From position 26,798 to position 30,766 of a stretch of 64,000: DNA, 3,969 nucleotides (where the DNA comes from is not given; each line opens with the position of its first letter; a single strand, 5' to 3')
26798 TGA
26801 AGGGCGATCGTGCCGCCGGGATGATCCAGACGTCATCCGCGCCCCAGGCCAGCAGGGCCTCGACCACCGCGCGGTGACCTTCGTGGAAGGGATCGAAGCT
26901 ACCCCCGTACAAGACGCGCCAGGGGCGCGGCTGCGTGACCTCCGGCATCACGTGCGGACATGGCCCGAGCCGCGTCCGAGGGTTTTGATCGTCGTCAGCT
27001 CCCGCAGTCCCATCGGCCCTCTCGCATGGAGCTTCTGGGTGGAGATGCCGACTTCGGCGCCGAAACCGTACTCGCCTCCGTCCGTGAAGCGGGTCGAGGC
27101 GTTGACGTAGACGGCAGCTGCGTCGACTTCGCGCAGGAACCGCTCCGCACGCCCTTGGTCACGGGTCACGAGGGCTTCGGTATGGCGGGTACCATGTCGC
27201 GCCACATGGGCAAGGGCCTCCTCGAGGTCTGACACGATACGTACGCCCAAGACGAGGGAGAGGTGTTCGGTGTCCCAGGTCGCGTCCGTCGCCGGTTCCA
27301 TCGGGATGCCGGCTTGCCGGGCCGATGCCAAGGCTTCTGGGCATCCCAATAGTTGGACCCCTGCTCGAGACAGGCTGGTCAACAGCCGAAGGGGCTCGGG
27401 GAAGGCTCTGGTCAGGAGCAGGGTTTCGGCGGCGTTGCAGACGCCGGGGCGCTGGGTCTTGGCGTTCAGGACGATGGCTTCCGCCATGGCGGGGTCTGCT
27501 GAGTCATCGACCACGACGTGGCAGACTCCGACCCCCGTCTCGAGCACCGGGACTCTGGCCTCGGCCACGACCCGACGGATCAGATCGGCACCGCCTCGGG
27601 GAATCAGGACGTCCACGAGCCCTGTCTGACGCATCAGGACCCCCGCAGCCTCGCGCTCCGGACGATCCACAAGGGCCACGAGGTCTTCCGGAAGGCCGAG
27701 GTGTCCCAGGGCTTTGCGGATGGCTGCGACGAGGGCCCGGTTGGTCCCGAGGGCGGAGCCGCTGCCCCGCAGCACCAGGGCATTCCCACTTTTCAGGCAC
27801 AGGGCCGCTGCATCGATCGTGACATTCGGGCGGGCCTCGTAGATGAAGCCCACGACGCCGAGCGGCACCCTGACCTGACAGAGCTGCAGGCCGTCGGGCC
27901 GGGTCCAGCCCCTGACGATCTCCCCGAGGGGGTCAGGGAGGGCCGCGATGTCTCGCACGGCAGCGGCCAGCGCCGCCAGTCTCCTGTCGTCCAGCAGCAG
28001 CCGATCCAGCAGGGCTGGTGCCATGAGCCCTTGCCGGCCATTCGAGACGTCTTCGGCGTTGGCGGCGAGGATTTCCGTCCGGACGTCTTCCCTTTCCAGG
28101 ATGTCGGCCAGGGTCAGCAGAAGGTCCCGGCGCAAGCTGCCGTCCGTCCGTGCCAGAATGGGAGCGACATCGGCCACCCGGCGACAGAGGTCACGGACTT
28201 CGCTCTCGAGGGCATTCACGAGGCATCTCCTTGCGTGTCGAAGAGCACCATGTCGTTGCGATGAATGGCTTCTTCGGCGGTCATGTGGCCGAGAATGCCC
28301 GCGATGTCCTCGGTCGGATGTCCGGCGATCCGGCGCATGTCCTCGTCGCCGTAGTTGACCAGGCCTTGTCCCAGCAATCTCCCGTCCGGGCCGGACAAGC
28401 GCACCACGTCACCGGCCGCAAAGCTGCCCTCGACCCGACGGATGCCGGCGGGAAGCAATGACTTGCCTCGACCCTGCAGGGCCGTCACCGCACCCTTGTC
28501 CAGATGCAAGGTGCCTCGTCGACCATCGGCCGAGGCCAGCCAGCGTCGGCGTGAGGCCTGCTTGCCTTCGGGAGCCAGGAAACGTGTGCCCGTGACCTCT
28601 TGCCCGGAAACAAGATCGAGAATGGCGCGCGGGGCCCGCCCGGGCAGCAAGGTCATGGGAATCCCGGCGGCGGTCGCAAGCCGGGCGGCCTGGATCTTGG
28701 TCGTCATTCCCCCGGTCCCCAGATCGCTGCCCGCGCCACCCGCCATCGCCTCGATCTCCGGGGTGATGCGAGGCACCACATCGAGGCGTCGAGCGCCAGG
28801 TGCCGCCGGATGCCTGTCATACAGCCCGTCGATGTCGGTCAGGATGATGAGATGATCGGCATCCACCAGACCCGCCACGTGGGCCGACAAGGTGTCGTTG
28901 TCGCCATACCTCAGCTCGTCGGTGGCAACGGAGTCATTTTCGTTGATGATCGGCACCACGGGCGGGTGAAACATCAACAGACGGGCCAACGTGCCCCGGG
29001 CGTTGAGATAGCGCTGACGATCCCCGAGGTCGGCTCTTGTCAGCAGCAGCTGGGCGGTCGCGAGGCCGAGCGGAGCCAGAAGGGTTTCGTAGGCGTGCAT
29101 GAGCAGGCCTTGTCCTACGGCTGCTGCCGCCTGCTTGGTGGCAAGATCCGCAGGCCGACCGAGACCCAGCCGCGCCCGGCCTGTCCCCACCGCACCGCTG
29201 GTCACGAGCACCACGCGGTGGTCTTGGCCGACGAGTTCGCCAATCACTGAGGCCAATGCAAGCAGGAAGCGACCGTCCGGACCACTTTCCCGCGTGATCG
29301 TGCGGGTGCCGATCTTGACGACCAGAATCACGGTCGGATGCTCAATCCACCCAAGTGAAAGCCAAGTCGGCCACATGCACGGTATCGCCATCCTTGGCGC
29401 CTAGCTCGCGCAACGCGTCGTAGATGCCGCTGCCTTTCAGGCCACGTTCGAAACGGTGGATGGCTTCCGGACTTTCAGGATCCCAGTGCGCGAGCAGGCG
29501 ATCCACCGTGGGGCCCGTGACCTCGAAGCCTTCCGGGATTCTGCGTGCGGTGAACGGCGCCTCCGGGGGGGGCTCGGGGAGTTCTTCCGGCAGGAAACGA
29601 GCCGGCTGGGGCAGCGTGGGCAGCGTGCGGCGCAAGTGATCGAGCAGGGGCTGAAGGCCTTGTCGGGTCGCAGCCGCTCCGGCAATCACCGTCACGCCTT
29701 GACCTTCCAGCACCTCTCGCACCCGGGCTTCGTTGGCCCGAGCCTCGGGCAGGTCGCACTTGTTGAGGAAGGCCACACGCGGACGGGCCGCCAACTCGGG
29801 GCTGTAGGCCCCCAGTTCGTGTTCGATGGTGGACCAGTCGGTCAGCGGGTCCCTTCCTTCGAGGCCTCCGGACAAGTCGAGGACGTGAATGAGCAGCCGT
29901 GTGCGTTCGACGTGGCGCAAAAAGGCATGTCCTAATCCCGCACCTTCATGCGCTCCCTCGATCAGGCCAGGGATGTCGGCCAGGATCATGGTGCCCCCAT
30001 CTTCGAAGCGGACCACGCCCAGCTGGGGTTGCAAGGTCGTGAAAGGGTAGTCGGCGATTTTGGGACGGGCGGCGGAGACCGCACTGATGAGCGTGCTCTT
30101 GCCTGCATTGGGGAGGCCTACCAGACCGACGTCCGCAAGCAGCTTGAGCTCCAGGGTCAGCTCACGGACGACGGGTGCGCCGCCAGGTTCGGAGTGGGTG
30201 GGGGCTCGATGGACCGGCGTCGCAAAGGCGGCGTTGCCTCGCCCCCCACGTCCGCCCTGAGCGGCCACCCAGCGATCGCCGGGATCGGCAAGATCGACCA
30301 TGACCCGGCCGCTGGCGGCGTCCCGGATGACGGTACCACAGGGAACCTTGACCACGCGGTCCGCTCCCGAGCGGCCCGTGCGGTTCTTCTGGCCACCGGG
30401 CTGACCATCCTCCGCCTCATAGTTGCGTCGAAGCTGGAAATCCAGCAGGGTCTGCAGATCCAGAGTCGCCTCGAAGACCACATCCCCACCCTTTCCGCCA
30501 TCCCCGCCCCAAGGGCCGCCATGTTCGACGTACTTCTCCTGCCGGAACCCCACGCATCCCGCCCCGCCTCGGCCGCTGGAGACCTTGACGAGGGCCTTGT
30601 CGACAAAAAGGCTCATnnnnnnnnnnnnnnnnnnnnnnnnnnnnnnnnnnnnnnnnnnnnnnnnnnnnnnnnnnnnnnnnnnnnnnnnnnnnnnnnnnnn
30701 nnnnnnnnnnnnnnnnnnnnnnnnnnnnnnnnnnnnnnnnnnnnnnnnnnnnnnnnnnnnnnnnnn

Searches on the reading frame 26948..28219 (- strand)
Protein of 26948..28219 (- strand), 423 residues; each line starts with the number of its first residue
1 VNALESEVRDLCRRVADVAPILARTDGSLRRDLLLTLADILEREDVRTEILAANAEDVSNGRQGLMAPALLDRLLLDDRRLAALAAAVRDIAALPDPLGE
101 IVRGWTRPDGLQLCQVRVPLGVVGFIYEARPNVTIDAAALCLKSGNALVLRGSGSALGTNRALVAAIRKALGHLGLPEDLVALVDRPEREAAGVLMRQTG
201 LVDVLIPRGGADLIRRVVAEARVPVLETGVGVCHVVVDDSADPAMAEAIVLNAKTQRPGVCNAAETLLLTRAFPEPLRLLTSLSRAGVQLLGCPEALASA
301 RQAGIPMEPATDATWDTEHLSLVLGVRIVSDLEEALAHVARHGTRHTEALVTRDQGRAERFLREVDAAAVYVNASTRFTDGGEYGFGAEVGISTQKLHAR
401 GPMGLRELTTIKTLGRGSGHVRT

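Call 9: search_protein_families(library=pfam, proteins=[window:26948-28219:-], max_evalue=0.001)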
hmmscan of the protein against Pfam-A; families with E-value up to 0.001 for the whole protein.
window:26948-28219:- (423 aa): 1 family
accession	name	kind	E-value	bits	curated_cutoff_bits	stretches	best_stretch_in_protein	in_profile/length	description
PF00171.27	Aldedh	-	2.1e-15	56.7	23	2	106-271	115-279/461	Aldehyde dehydrogenase family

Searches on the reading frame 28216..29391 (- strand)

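Call 9: search_protein_families(library=pfam, proteins=[window:28216-29391:-], max_evalue=0.001)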
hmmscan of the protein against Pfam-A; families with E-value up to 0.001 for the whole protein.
window:28216-29391:- (391 aa): 3 families
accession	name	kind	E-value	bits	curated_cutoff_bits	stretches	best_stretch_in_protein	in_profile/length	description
PF00696.33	AA_kinase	-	2.7e-41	142.3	24.9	1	22-247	2-231/234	Amino acid kinase family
PF01472.26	PUA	-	1.5e-18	66.9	24.8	1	293-366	1-73/74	PUA domain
PF17785.7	PUA_3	-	0.0002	21.5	22.6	1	296-346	2-52/64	PUA-like domain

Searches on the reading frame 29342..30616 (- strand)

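Call 9: search_protein_families(library=pfam, proteins=[window:29342-30616:-], max_evalue=0.001)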
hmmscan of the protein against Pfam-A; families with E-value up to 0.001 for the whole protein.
window:29342-30616:- (424 aa): 5 families
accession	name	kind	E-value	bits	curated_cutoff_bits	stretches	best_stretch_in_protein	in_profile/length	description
PF01018.28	GTP1_OBG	-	4.1e-54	182.9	27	1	5-159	1-155/155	GTP1/OBG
PF01926.29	MMR_HSR1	-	1.1e-24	87.2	21.9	1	162-286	1-113/113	50S ribosome-binding GTPase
PF09269.16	DUF1967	-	1.3e-16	60.8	27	1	362-422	10-70/70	Domain of unknown function (DUF1967)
PF02421.24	FeoB_N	-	5.8e-10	39.3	27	1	163-218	3-57/156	Ferrous iron transport protein B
PF00009.33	GTP_EFTU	-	0.00054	20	26.5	0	276-333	123-187/188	Elongation factor Tu GTP binding domain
